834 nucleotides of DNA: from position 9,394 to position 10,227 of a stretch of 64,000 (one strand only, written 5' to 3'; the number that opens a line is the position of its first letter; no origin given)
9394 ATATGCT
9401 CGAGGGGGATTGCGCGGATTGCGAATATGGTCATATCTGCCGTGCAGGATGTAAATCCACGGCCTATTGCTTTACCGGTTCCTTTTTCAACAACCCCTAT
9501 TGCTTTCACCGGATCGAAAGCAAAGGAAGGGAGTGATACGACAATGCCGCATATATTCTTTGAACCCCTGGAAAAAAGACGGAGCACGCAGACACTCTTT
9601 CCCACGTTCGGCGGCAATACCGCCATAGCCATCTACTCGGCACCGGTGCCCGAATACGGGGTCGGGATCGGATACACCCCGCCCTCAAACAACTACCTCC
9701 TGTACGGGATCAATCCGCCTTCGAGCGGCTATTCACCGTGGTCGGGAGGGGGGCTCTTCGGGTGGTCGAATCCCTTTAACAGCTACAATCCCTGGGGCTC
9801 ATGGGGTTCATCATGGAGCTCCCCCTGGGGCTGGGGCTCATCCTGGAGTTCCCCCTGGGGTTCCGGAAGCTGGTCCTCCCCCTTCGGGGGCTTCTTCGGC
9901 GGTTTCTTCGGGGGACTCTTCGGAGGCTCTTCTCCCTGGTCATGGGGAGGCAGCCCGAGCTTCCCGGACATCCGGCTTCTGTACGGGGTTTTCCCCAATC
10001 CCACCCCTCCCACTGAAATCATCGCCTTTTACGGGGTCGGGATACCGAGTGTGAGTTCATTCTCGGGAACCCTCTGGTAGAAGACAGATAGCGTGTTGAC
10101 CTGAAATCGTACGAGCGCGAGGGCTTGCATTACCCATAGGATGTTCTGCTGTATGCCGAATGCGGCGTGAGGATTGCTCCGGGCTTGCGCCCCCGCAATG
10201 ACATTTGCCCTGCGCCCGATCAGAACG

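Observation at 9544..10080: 178-aa Trp/Ser/Gly/Pro-rich repeat protein as multi-core precursor candidate (W-x-x-W and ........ repeats)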

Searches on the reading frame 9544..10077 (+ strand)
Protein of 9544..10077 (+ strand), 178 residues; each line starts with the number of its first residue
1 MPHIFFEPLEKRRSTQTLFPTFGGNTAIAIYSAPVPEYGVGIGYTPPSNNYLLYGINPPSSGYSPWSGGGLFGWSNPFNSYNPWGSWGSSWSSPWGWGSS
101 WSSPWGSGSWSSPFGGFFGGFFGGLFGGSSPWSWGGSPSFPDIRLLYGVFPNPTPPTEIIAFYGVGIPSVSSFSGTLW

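Call 6: search_protein_families(library=pfam, proteins=[window:9544-10077:+], max_evalue=0.01)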
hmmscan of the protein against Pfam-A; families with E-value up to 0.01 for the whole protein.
window:9544-10077:+ (178 aa): 0 families

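Call 7: search_protein_families(library=ncbifam, proteins=[window:9544-10077:+], max_evalue=0.01)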
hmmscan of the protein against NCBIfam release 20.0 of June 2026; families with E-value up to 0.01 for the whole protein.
window:9544-10077:+ (178 aa): 0 families

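Call 8: find_homologous_proteins(query=window:9544-10077:+, max_evalue=0.01)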
Query window:9544-10077:+ (178 aa): 15 proteins with E <= 0.01 among 857 candidates.
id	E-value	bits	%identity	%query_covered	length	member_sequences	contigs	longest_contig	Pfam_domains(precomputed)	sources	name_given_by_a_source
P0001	3.2e-97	343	94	46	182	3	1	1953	-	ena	-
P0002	2.0e-35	141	53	93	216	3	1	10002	-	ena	-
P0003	3.6e-35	140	45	97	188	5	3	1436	-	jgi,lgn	jgi:hypothetical protein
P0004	2.5e-34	137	52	96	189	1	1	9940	-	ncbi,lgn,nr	ncbi:hypothetical protein JXL19_07360 [bacterium]|nr:hypothetical protein [bacterium]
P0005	3.4e-33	133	47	95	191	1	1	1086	-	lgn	-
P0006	1.3e-32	131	47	96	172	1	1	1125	-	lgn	-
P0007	3.8e-31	127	44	96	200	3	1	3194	-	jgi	-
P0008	4.1e-31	126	43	93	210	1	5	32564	-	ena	-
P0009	4.6e-31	126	48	96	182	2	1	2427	-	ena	-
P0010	1.1e-28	119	46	95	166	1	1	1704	-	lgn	-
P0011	4.8e-28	116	50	95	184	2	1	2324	-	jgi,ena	-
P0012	6.0e-22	96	45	97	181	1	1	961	-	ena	-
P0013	3.6e-21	94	45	93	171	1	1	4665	-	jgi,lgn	-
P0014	3.4e-7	48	33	94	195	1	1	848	-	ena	-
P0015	8.4e-5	40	36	94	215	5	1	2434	-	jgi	jgi:hypothetical protein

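Call 11: find_encoding_contigs(protein=P0008, flank=10000, max_places=3)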
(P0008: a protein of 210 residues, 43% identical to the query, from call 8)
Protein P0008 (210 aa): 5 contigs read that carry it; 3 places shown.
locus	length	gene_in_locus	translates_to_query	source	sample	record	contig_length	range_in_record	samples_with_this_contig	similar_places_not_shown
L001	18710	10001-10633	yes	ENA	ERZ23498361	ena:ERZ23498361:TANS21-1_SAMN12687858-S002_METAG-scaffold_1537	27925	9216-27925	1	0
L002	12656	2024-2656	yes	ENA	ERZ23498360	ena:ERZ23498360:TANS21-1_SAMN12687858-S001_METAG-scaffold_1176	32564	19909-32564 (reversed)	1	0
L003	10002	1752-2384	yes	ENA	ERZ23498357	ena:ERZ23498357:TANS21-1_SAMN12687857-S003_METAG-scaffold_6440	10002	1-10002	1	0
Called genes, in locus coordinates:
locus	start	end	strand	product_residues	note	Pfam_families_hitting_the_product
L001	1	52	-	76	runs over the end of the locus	PF00231:ATP-synt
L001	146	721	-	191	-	PF00231:ATP-synt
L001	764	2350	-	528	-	PF02874:ATP-synt_ab_N, PF00006:ATP-synt_ab, PF00306:ATP-synt_ab_C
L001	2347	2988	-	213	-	PF00213:OSCP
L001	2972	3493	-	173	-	PF00430:ATP-synt_B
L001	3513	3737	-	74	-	PF00137:ATP-synt_C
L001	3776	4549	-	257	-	PF00119:ATP-synt_A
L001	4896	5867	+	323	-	-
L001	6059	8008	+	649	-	PF01145:Band_7, PF04055:Radical_SAM, PF13353:Fer4_12 (weak), PF13186:SPASM (weak)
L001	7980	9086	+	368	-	PF04055:Radical_SAM, PF13353:Fer4_12 (faint), PF13186:SPASM (weak)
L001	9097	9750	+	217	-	-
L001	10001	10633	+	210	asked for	-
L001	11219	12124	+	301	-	PF04055:Radical_SAM, PF11946:DUF3463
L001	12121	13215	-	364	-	PF03264:Cytochrom_NNT, PF14522:Cytochrome_C7 (weak)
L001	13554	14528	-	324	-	PF04392:ABC_sub_bind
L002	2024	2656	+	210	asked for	-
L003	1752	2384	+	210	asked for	-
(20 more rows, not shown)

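Call 12: find_encoding_contigs(protein=P0002, flank=10000, max_places=3)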
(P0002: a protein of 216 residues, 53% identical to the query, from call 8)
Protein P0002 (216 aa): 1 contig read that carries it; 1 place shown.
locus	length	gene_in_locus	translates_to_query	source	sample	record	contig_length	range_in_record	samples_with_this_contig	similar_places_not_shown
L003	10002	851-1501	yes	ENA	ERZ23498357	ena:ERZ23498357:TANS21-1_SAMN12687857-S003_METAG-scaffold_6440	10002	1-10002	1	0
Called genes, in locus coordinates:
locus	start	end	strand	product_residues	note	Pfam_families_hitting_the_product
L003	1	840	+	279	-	?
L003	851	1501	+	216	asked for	-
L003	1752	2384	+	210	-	-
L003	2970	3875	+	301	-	PF04055:Radical_SAM, PF11946:DUF3463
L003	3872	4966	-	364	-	PF03264:Cytochrom_NNT, PF14522:Cytochrome_C7 (weak)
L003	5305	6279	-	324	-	PF04392:ABC_sub_bind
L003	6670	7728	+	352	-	PF01118:Semialdhyde_dh, PF02774:Semialdhyde_dhC, PF22698:Semialdhyde_dhC_1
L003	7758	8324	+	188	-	-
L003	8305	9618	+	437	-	PF04055:Radical_SAM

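Call 13: find_encoding_contigs(protein=P0004, flank=10000, max_places=3)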
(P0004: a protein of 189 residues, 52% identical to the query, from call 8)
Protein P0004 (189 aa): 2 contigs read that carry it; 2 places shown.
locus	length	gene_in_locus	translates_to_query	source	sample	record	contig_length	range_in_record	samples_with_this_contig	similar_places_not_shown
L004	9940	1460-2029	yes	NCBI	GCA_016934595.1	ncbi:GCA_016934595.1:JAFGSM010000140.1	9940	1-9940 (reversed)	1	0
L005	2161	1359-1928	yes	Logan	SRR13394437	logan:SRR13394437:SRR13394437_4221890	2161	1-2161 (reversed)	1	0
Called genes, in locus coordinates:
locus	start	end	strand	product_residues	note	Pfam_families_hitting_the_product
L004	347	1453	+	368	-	PF04055:Radical_SAM, PF13353:Fer4_12 (faint), PF13186:SPASM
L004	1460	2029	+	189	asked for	-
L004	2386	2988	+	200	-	-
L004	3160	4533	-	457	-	PF00534:Glycos_transf_1, PF13692:Glyco_trans_1_4, PF01050:MannoseP_isomer, PF07883:Cupin_2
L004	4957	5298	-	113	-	PF00543:P-II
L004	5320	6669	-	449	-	PF00909:Ammonium_transp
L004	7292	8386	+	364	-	PF04055:Radical_SAM, PF16199:Radical_SAM_C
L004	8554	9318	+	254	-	PF03264:Cytochrom_NNT, PF14522:Cytochrome_C7 (faint)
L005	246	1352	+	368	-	PF04055:Radical_SAM, PF13353:Fer4_12 (faint), PF13186:SPASM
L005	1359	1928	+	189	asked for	-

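Call 14: find_related_loci(query=A1, collection=genome_contigs, flank=10000)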
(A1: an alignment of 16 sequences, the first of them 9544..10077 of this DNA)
Query A1 (178 aa) in genome_contigs; peptide patterns used: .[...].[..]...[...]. (x = any residue, [..] = any of these).
29 stretches matched a pattern; 21 encode a relative of the query (tblastn E <= 1e-3); 19 distinct loci.
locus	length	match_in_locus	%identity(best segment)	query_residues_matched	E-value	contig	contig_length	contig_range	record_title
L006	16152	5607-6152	95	1-178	2e-103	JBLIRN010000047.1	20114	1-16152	MAG: bacterium isolate MG2_202303_bin_136 MG2_202303_bin_136_scaffold_47, whole genome shotgun sequence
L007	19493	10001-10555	52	1-168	3e-35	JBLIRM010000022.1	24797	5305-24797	MAG: bacterium isolate MG2_202303_bin_300 MG2_202303_bin_300_scaffold_22, whole genome shotgun sequence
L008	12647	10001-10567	46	1-170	2e-35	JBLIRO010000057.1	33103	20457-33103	MAG: bacterium isolate MG1_202111_bin_529 MG1_202111_bin_529_scaffold_57, whole genome shotgun sequence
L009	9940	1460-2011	52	1-171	3e-34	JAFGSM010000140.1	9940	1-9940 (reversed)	MAG: bacterium isolate Zod_Metabat.896 k87_7623126, whole genome shotgun sequence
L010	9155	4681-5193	47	1-170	3e-23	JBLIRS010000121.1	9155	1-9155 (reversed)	MAG: bacterium isolate MF1_201704_bin_296 MF1_201704_bin_296_scaffold_121, whole genome shotgun sequence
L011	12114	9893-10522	37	1-169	2e-17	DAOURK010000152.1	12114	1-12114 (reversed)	MAG TPA_asm: Pseudomonadota bacterium isolate CSMAG_150 CSMAG_150_k141_80560_length_12114_cov_1169.7971, whole genome sh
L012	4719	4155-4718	32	1-167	2e-11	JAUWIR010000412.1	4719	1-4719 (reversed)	MAG: Pseudomonadota bacterium isolate CSMAG_2299 CSMAG_2299_k127_5313420_length_4719_cov_28.5122, whole genome shotgun s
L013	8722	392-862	40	1-153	6e-11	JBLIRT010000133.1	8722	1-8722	MAG: bacterium isolate MF1_201704_bin_1079 MF1_201704_bin_1079_scaffold_133, whole genome shotgun sequence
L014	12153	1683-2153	46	1-167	1e-9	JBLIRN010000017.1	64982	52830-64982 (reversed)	MAG: bacterium isolate MG2_202303_bin_136 MG2_202303_bin_136_scaffold_17, whole genome shotgun sequence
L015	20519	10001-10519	30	1-169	3e-8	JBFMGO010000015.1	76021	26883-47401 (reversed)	MAG: bacterium isolate MAG299 MAG299_15, whole genome shotgun sequence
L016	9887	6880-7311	32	1-151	8e-7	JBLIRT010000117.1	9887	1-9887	MAG: bacterium isolate MF1_201704_bin_1079 MF1_201704_bin_1079_scaffold_117, whole genome shotgun sequence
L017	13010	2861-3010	51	1-47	3e-6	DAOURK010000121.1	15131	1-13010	MAG TPA_asm: Pseudomonadota bacterium isolate CSMAG_150 CSMAG_150_k141_214698_length_15131_cov_1143.3201, whole genome s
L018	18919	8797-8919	51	1-34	4e-6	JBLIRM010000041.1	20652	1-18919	MAG: bacterium isolate MG2_202303_bin_300 MG2_202303_bin_300_scaffold_41, whole genome shotgun sequence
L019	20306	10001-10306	31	1-78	5e-6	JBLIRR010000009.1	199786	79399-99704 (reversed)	MAG: bacterium isolate MF1_201910_bin_226 MF1_201910_bin_226_scaffold_9, whole genome shotgun sequence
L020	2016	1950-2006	79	1-19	1e-5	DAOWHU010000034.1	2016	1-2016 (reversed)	MAG TPA_asm: bacterium isolate CSMAG_2025 CSMAG_2025_k141_3997906_length_2016_cov_7.0000, whole genome shotgun sequence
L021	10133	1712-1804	55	1-28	3e-5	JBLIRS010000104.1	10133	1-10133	MAG: bacterium isolate MF1_201704_bin_296 MF1_201704_bin_296_scaffold_104, whole genome shotgun sequence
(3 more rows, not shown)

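Call 15: find_encoding_contigs(protein=P0013, flank=10000, max_places=3)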
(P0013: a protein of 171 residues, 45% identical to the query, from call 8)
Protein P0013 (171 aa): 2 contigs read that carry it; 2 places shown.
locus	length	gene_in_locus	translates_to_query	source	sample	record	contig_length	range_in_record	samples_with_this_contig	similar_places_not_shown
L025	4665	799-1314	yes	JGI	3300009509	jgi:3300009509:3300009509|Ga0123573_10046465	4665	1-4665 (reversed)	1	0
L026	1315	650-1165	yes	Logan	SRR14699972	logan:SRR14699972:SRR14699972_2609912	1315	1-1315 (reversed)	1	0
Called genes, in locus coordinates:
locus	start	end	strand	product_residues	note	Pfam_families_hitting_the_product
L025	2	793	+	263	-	?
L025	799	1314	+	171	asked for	-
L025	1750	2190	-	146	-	-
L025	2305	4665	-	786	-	?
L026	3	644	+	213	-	?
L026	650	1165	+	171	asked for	-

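Call 16: find_encoding_contigs(protein=P0015, flank=10000, max_places=3)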
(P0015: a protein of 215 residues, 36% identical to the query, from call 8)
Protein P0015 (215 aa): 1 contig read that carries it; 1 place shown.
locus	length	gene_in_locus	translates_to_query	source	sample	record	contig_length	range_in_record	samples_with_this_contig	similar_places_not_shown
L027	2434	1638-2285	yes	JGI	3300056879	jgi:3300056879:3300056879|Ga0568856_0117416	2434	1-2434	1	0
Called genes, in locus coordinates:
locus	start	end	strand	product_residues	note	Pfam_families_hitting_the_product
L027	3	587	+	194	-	?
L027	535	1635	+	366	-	PF13353:Fer4_12 (faint), PF04055:Radical_SAM, PF13186:SPASM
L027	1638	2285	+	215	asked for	-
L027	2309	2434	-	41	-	?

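Call 28: search_protein_families(library=pfam, proteins=[L021:123-1295:+, L021:2610-3743:+, L021:3827-4900:+, L021:8410-9693:+, L010:37-4422:+, L010:5450-6319:+, L017:5507-10105:+, L017:3650-4705:+, L017:788-1369:+], max_evalue=0.001)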
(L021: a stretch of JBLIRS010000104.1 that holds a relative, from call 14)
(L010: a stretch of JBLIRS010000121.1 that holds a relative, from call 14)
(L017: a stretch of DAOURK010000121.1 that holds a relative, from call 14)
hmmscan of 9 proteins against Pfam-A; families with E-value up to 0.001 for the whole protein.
L021:123-1295:+ (390 aa): 1 family
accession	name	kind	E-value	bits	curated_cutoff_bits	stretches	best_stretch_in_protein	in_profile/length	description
PF02687.27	FtsX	-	7.1e-15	55.6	25.5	1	252-381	2-120/120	FtsX-like permease C-terminal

L021:2610-3743:+ (377 aa): 3 families
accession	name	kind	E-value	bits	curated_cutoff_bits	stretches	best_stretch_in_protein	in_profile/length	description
PF04055.27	Radical_SAM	-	2.5e-23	83.5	29.5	1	55-207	4-165/166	Radical SAM superfamily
PF13186.11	SPASM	-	1.5e-08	35.2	21.5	1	276-339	1-67/67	Iron-sulfur cluster-binding domain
PF13353.11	Fer4_12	-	0.00021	22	22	1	55-160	12-121/137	4Fe-4S single cluster domain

L021:3827-4900:+ (357 aa): 2 families
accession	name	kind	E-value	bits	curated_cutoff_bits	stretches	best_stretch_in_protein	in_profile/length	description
PF04055.27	Radical_SAM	-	1.8e-22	80.7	29.5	1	19-178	2-166/166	Radical SAM superfamily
PF13353.11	Fer4_12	-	0.00023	21.9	22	1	21-84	12-74/137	4Fe-4S single cluster domain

L021:8410-9693:+ (427 aa): 1 family
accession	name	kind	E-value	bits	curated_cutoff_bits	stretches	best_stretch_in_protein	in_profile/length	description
PF02687.27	FtsX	-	1.7e-13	51.1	25.5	1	289-416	2-118/120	FtsX-like permease C-terminal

L010:37-4422:+ (1461 aa): 1 family
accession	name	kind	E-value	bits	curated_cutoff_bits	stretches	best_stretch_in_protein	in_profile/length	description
PF20009.4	GEVED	-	2.4e-08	35.1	24.4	0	1220-1250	3-28/78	GEVED domain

L010:5450-6319:+ (289 aa): 0 families

L017:5507-10105:+ (1532 aa): 13 families
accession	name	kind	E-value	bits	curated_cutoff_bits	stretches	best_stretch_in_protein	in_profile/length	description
PF13620.12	CarboxypepD_reg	-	5.3e-54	180.9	32.3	3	873-932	2-57/82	Carboxypeptidase regulatory-like domain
PF17210.9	SdrD_B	-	1.1e-21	77.6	29.7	0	703-736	40-73/112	SdrD B-like domain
PF13715.12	CarbopepD_reg_2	-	2.5e-21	75.9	32.2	0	214-279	1-55/88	CarboxypepD_reg-like domain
PF09430.16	EMC7_beta-sandw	-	8.5e-16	58.7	26.6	0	702-735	20-53/122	ER membrane protein complex subunit 7, beta-sandwich domain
PF17802.7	SpaA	-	4.7e-15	56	23.1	0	705-749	36-81/91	Prealbumin-like fold domain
PF23193.1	NOMO_3rd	-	2.1e-09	37.9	27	0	123-152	56-85/120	NOMO third transthyretin-like domain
PF14686.12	fn3_3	-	7.9e-09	35.6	24.4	0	804-831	24-51/75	Polysaccharide lyase family 4, domain II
PF24421.1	Ig_J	-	1.7e-07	31.7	29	0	882-932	34-85/104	Tip attachment protein J, Ig-like domain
PF00775.27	Dioxygenase_C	-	1.9e-07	31.2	27.3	0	654-733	31-106/182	Dioxygenase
PF25020.1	TTR_TEN1-4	-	4.1e-06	27.1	27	0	42-68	7-33/86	Teneurin TTR-like domain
PF10670.15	DUF4198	-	6.9e-05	23.5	34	0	759-821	145-205/209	Domain of unknown function (DUF4198)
PF00041.27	fn3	-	8.9e-05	23.1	25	1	1315-1389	3-70/84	Fibronectin type III domain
PF16323.11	DUF4959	-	0.00031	21.5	32.9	1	1308-1404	12-106/106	Domain of unknown function (DUF4959)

L017:3650-4705:+ (351 aa): 2 families
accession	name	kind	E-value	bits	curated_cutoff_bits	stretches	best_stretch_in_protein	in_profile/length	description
PF04055.27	Radical_SAM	-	8.3e-21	75.3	29.5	1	19-178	2-166/166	Radical SAM superfamily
PF13353.11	Fer4_12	-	0.00044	21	22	0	20-80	11-69/137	4Fe-4S single cluster domain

L017:788-1369:+ (193 aa): 0 families

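Call 38: search_protein_representatives(alignment_id=A1)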
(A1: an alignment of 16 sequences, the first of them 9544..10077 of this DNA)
Query: 16 sequences, 172 profile positions. Proteins with E-value up to 0.001 (for the whole library): 29; up to 1e-10: 15; up to 1e-30: 5. The best 29 are listed.
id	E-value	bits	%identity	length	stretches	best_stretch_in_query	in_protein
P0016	3.8e-51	190.2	-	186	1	1-170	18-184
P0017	4.4e-47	177.0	-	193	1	1-164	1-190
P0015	8.2e-42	159.8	-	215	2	1-102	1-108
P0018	1.2e-40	156.0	-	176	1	1-166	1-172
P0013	2.0e-39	152.0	-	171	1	1-168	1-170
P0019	5.4e-30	121.4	-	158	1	1-164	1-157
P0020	1.6e-24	103.5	-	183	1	1-153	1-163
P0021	3.0e-21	92.9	-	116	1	1-107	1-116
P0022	4.7e-20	89.0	-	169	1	1-148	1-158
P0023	1.5e-19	87.3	-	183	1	1-165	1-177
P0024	5.8e-17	78.9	-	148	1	1-125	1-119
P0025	5.5e-14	69.2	-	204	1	1-167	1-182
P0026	4.9e-13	66.1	-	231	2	1-167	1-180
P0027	6.7e-13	65.7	-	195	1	1-168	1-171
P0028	3.4e-12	63.4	-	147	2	113-163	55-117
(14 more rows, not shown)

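Call 44: predict_structure(alignment_id=A1)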
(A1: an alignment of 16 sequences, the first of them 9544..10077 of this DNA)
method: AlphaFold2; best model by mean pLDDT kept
length: 178 residues; sequences in the alignment: 16
mean_pLDDT: 36.1   pTM: 0.13
mean pLDDT of the five models: 36.1, 34.9, 31.7, 31.4, 27.8
residues with pLDDT >= 90: 0; 70-90: 0; 50-70: 0; < 50: 178
segments of 3 or more residues with pLDDT < 50: 1-178
pLDDT, mean of each block of 10 residues (from residue 1): 39 39 39 33 39 36 36 35 36 36 35 35 34 34 36 40 35 35
secondary structure, 60 per line:
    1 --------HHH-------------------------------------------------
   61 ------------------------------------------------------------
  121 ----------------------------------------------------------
elements in order:

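Call 45: search_protein_families(library=pfam, proteins=[L015:5824-6200:+], max_evalue=10)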
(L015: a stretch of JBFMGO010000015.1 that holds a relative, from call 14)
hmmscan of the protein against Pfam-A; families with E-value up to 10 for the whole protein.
L015:5824-6200:+ (125 aa): 0 families

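Call 56: search_protein_families(library=ncbifam, proteins=[L021:2610-3740:+, L021:3827-4897:+], max_evalue=0.001)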
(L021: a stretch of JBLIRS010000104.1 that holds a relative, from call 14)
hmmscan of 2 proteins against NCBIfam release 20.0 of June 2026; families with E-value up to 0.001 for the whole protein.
L021:2610-3740:+ (377 aa): 70 families (the best 25 are shown)
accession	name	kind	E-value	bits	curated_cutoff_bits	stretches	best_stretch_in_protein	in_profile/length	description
TIGR04133.1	rSAM_w_lipo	hypoth_equivalog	3.4e-36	124.9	425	1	29-350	8-333/350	TIGR04133 family radical SAM/SPASM protein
TIGR04051.1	rSAM_NirJ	equivalog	2.1e-35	122.3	515.45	1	50-208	4-163/354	heme d1 biosynthesis radical SAM protein NirJ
TIGR04347.1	pseudo_SAM_Halo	equivalog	2.5e-33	115.9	525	1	38-217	28-208/390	TIGR04347 family pseudo-SAM/SPASM protein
TIGR03913.1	rad_SAM_trio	equivalog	9.9e-32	109.9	591.75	1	43-348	14-335/477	GDL motif peptide-associated radical SAM/SPASM maturase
TIGR04053.2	TIGR04053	equivalog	1.8e-31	109.7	395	1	45-211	5-176/366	TIGR04053 family radical SAM/SPASM domain-containing protein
TIGR04054.1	rSAM_NirJ1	equivalog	1.8e-31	109.1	650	1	48-206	36-195/387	putative heme d1 biosynthesis radical SAM protein NirJ1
TIGR04545.1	rSAM_ahbD_hemeb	equivalog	2e-30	106.4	500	1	50-206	2-160/339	heme b synthase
TIGR04103.1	rSAM_nif11_3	equivalog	5.1e-29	101.1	725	1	51-350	8-328/412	nif11-class peptide radical SAM maturase 3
TIGR03962.1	mycofact_rSAM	equivalog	1.5e-28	100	265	1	38-357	2-322/339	mycofactocin radical SAM maturase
NF045574.1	sacti_mat_StsB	exception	1.7e-28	99.7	625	2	35-205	83-253/466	StsB family radical SAM/SPASM domain sactipeptide maturase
TIGR04546.1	rSAM_ahbC_deAc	equivalog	3e-28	98.7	650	1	46-206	37-198/390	12,18-didecarboxysiroheme deacetylase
NF050035.1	rSAM_WgK_link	exception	1.4e-26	93.3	650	2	42-205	3-168/367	radical SAM/SPASM peptide maturase WgkB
TIGR04317.1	W_rSAM_matur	equivalog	6.5e-25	88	380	1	55-345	11-320/349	tungsten cofactor oxidoreductase radical SAM maturase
TIGR04340.1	rSAM_ACGX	hypoth_equivalog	2e-24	86.5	400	2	50-213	5-174/341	radical SAM/SPASM domain protein, ACGX system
TIGR04055.1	rSAM_NirJ2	equivalog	9e-24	84.6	500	1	50-206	2-159/326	putative heme d1 biosynthesis radical SAM protein NirJ2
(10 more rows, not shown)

L021:3827-4897:+ (357 aa): 63 families (the best 25 are shown)
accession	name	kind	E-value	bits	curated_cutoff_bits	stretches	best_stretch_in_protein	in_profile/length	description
TIGR02109.1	PQQ_syn_pqqE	equivalog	4.7e-32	111.3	381.35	1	12-344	5-335/358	pyrroloquinoline quinone biosynthesis protein PqqE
TIGR04055.1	rSAM_NirJ2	equivalog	5.5e-32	111.6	500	1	19-331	5-314/326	putative heme d1 biosynthesis radical SAM protein NirJ2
TIGR04545.1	rSAM_ahbD_hemeb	equivalog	2e-30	106.4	500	1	18-338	4-334/339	heme b synthase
TIGR04054.1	rSAM_NirJ1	equivalog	3.8e-25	88.3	650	1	16-197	38-216/387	putative heme d1 biosynthesis radical SAM protein NirJ1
TIGR04347.1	pseudo_SAM_Halo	equivalog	4.3e-25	88.8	525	1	17-205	41-226/390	TIGR04347 family pseudo-SAM/SPASM protein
TIGR04051.1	rSAM_NirJ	equivalog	1.3e-24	86.9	515.45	1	17-201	5-186/354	heme d1 biosynthesis radical SAM protein NirJ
TIGR04546.1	rSAM_ahbC_deAc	equivalog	9.1e-24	84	650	1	17-197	42-219/390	12,18-didecarboxysiroheme deacetylase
TIGR04053.2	TIGR04053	equivalog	6e-20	71.8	395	1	15-184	9-179/366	TIGR04053 family radical SAM/SPASM domain-containing protein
TIGR02668.1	moaA_archaeal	equivalog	1.8e-19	69.9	325.25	1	19-216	15-211/303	GTP 3',8-cyclase MoaA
TIGR03962.1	mycofact_rSAM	equivalog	2.2e-19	69.8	265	1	13-324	11-316/339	mycofactocin radical SAM maturase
NF050035.1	rSAM_WgK_link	exception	2.1e-18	66.5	650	1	19-199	14-192/367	radical SAM/SPASM peptide maturase WgkB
TIGR04303.1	GeoRSP_rSAM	equivalog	5.3e-18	65.7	400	1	18-338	9-323/325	GeoRSP system radical SAM/SPASM protein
TIGR03977.1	rSAM_pair_HxsC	equivalog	6e-18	64.7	267.9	1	13-228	24-242/292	His-Xaa-Ser system radical SAM maturase HxsC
TIGR04317.1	W_rSAM_matur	equivalog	8.5e-18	64.6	380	1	18-205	8-196/349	tungsten cofactor oxidoreductase radical SAM maturase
TIGR04250.1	SCM_rSAM_ScmE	equivalog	1.9e-17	63.2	400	1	18-230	7-218/358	SynChlorMet cassette radical SAM/SPASM protein ScmE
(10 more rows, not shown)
